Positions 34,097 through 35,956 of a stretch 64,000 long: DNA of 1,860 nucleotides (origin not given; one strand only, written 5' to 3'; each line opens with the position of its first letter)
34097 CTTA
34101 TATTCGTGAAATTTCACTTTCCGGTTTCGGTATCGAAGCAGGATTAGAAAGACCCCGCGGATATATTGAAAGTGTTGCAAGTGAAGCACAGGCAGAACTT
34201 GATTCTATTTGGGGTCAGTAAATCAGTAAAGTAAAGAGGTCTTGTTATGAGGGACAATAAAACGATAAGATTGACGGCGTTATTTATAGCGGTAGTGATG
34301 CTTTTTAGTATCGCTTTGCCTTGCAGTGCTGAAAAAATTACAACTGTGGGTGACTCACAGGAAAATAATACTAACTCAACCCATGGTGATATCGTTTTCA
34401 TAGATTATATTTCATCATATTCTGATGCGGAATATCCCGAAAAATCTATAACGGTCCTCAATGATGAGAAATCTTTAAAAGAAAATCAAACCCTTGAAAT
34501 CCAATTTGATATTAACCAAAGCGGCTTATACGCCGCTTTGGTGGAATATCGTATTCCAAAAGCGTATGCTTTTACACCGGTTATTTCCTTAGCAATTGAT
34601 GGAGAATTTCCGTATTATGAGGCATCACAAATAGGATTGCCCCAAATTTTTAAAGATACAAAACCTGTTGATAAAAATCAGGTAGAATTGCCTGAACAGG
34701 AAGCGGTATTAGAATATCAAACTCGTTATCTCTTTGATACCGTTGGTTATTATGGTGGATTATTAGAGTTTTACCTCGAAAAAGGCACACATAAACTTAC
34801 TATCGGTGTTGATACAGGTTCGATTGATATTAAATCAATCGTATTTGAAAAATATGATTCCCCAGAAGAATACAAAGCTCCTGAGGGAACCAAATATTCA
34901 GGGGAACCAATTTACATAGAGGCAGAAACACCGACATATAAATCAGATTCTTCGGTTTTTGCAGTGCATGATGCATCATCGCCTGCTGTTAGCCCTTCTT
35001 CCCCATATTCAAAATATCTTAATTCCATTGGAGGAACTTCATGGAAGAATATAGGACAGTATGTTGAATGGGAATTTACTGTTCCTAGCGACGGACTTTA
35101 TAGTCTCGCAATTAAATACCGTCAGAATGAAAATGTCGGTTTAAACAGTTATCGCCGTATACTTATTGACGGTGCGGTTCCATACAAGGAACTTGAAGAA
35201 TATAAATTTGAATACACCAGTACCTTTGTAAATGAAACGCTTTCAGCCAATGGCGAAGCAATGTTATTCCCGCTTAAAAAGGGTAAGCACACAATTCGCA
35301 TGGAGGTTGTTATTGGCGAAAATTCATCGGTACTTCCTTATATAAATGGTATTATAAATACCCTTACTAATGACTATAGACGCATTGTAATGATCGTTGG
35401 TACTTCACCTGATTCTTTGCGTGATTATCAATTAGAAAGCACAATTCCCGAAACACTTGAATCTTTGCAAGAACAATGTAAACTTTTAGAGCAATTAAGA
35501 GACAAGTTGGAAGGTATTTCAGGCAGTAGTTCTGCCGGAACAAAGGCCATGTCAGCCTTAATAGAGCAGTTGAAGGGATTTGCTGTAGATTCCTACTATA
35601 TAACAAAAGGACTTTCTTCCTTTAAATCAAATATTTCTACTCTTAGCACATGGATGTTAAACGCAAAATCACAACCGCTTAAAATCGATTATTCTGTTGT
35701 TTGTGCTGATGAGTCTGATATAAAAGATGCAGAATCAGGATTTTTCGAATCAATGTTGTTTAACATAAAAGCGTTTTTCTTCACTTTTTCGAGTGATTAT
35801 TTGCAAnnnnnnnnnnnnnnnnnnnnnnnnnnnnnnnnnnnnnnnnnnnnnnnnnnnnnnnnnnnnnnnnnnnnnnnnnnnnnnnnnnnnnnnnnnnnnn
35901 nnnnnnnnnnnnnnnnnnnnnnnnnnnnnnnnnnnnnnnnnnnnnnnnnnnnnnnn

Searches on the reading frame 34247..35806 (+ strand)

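Call 99: search_protein_families(library=pfam, proteins=[window:34247-35806:+], max_evalue=5)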
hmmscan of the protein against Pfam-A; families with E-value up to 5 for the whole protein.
window:34247-35806:+ (520 aa): 3 families
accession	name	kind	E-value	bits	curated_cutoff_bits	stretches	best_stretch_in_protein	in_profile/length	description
PF25275.1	Golvesin_C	-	0.0077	16.7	31.6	1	271-296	41-66/132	Golvesin C-terminal domain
PF04108.17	ATG17_like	-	0.059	13.3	43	1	349-442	161-258/355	Autophagy protein ATG17-like domain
PF21050.3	ARMC9_ARM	-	0.095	13.2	27.3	1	314-373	18-78/120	LisH domain-containing protein ARMC9, ARM repeats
